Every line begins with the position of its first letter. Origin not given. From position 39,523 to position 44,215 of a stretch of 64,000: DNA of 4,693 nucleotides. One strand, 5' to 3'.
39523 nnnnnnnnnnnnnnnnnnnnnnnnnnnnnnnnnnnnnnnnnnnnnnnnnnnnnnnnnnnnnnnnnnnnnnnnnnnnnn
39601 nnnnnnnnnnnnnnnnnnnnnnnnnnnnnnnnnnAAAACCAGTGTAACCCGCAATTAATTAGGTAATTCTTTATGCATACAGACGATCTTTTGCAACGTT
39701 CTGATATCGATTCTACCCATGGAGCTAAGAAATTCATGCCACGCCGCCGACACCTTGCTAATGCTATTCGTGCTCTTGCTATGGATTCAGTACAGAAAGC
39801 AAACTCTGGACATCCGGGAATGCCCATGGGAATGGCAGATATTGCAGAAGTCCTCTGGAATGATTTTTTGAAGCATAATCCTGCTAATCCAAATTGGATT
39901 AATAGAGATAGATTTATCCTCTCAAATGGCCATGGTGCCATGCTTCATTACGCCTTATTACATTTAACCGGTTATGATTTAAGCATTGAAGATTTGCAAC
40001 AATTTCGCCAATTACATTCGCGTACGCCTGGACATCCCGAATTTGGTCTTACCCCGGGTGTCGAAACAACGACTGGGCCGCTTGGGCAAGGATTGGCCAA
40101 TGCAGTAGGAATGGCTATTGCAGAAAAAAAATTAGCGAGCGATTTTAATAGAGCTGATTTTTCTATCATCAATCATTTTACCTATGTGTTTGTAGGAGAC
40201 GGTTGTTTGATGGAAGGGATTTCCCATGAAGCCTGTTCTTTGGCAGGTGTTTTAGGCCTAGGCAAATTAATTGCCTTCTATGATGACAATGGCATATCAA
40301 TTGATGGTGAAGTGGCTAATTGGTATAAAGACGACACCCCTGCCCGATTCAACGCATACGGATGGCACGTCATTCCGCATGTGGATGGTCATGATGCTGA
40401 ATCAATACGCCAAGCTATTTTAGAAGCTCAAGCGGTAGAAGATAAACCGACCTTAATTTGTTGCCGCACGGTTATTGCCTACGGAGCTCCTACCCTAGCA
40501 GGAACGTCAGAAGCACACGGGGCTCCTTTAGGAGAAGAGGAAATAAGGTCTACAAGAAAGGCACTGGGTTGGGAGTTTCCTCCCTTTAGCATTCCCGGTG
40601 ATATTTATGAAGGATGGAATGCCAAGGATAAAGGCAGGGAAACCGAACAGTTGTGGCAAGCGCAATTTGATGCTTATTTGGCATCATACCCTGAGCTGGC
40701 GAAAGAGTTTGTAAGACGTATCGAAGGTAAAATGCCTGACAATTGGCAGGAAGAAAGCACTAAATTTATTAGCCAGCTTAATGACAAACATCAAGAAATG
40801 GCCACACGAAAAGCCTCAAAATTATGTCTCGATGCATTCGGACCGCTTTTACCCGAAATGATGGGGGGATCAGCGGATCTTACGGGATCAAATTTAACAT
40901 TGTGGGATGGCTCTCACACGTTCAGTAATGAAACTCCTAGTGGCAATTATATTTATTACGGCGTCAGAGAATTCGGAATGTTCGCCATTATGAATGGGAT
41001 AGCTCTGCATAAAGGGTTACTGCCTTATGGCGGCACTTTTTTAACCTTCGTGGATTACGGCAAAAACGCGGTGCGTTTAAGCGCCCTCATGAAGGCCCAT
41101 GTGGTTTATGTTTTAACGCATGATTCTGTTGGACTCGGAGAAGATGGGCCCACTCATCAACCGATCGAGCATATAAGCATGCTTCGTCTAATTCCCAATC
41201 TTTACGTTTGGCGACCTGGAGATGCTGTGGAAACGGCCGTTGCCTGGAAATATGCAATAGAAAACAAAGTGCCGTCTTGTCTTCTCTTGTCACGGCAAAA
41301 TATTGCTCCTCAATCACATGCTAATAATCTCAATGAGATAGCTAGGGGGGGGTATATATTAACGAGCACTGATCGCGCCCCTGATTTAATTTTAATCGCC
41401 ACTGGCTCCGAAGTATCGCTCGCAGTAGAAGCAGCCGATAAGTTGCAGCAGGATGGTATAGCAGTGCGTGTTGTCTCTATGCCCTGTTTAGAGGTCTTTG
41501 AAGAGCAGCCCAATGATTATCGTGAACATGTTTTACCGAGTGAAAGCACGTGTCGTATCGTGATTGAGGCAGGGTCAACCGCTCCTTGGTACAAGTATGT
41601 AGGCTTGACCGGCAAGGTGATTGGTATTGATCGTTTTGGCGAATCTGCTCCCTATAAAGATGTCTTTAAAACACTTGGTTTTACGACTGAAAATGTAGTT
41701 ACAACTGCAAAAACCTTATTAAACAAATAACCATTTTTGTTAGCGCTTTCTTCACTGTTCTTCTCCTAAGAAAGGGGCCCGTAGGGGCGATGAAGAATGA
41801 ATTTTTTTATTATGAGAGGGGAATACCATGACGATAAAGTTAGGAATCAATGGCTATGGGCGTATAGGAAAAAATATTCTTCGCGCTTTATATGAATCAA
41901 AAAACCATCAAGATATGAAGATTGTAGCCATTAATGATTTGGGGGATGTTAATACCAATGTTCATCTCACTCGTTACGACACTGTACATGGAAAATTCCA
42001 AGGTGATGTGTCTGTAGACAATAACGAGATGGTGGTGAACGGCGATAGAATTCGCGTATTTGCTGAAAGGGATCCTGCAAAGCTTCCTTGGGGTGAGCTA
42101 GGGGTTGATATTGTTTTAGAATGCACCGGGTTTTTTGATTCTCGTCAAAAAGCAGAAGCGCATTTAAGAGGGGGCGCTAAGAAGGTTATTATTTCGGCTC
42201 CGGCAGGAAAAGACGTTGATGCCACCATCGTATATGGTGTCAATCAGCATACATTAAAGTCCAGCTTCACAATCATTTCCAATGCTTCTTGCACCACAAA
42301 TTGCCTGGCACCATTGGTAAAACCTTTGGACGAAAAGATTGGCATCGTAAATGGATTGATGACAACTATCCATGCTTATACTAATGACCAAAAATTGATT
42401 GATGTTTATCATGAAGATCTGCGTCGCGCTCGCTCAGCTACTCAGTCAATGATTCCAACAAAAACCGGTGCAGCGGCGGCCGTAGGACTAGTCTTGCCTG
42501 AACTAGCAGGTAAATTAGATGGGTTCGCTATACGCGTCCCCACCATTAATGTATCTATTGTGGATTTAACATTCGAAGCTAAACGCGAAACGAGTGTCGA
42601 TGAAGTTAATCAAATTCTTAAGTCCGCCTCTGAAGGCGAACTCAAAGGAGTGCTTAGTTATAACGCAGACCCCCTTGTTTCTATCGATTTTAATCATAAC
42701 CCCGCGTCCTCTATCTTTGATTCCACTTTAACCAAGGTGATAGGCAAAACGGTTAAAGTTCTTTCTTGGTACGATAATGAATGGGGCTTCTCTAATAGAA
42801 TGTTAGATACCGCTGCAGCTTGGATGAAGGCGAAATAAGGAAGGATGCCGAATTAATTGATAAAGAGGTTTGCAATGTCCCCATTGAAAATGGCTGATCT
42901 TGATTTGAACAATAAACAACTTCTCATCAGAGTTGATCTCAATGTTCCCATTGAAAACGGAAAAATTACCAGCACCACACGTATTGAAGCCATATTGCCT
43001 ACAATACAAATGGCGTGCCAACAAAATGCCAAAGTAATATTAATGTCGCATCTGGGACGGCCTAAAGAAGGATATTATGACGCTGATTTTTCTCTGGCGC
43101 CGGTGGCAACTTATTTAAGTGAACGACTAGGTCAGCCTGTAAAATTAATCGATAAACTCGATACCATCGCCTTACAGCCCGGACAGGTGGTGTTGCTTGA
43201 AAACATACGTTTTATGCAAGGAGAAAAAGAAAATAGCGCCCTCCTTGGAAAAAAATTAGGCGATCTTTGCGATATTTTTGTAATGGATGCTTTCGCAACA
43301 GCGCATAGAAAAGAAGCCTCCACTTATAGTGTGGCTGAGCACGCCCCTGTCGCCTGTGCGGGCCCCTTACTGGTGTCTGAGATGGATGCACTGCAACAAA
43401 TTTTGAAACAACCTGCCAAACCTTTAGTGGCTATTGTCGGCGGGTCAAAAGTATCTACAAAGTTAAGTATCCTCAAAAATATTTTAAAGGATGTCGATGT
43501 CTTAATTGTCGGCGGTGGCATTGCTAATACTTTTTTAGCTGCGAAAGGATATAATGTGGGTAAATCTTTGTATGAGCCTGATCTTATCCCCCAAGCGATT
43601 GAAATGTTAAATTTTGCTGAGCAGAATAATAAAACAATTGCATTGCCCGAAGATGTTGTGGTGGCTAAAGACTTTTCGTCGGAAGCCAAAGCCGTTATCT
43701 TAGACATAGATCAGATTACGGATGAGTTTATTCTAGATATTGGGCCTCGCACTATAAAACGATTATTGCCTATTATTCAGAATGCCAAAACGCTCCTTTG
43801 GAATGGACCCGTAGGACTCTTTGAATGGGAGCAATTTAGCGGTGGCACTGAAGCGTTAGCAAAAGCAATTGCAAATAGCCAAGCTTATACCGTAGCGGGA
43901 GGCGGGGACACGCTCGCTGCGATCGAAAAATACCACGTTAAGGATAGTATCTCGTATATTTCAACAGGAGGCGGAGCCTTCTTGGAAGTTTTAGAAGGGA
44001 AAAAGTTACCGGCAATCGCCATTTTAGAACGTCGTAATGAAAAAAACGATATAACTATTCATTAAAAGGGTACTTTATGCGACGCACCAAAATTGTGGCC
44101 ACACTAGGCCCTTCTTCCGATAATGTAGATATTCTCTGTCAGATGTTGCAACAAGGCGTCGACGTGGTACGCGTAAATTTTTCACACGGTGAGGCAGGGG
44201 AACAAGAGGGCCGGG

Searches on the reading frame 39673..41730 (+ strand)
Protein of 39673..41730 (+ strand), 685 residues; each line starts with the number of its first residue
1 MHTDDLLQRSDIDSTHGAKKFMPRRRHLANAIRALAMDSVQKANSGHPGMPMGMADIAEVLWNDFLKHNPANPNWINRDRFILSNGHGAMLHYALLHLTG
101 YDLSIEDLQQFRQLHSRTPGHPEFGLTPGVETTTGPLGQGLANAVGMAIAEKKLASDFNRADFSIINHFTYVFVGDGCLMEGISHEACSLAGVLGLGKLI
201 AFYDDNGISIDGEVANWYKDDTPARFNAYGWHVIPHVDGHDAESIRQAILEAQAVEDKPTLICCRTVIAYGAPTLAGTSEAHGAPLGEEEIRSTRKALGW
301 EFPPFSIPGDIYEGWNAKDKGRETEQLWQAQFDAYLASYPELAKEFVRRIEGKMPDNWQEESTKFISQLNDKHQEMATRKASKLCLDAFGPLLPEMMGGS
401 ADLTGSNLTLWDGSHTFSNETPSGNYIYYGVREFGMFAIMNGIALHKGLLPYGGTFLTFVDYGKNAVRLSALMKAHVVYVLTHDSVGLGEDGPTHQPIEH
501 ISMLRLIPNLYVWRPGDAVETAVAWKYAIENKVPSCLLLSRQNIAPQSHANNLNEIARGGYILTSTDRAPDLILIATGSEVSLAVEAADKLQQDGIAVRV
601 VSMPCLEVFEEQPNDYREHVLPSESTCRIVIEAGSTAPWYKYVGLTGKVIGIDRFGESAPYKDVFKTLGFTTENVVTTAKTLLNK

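Call 68: search_protein_families(library=pfam, proteins=[window:39673-41730:+], max_evalue=0.00001)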
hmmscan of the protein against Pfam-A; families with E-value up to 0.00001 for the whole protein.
window:39673-41730:+ (685 aa): 5 families
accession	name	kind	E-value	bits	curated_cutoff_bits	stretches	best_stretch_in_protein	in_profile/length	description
PF00456.26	Transketolase_N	-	9.6e-161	534.7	22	1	26-355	3-334/334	Transketolase, thiamine diphosphate binding domain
PF02779.29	Transket_pyr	-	9.5e-54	182.1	27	1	375-544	2-172/174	Transketolase, pyrimidine binding domain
PF22613.1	Transketolase_C_1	-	8.3e-43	145.6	27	1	559-671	1-113/113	Transketolase-like TK C-terminal domain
PF02780.25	Transketolase_C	-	1.5e-14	54.4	25.9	1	569-675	9-124/124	Transketolase, C-terminal domain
PF00676.26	E1_dh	-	3.9e-06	26.5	22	1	132-266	98-224/300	Dehydrogenase E1 component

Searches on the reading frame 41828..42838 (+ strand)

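Call 68: search_protein_families(library=pfam, proteins=[window:41828-42838:+], max_evalue=0.00001)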
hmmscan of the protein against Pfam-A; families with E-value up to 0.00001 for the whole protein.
window:41828-42838:+ (336 aa): 2 families
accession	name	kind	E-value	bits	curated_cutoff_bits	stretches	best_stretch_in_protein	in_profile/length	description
PF02800.25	Gp_dh_C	-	1.3e-66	223.4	24.4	1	160-315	1-158/158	Glyceraldehyde 3-phosphate dehydrogenase, C-terminal domain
PF00044.30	Gp_dh_N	-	6.5e-40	135.9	31.7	1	3-105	1-100/101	Glyceraldehyde 3-phosphate dehydrogenase, NAD binding domain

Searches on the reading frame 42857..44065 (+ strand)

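Call 68: search_protein_families(library=pfam, proteins=[window:42857-44065:+], max_evalue=0.00001)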
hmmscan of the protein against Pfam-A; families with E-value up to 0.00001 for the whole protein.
window:42857-44065:+ (402 aa): 1 family
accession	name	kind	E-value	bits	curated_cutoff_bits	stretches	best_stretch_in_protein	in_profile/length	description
PF00162.24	PGK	-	1.7e-140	468.8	27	1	12-382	1-379/379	Phosphoglycerate kinase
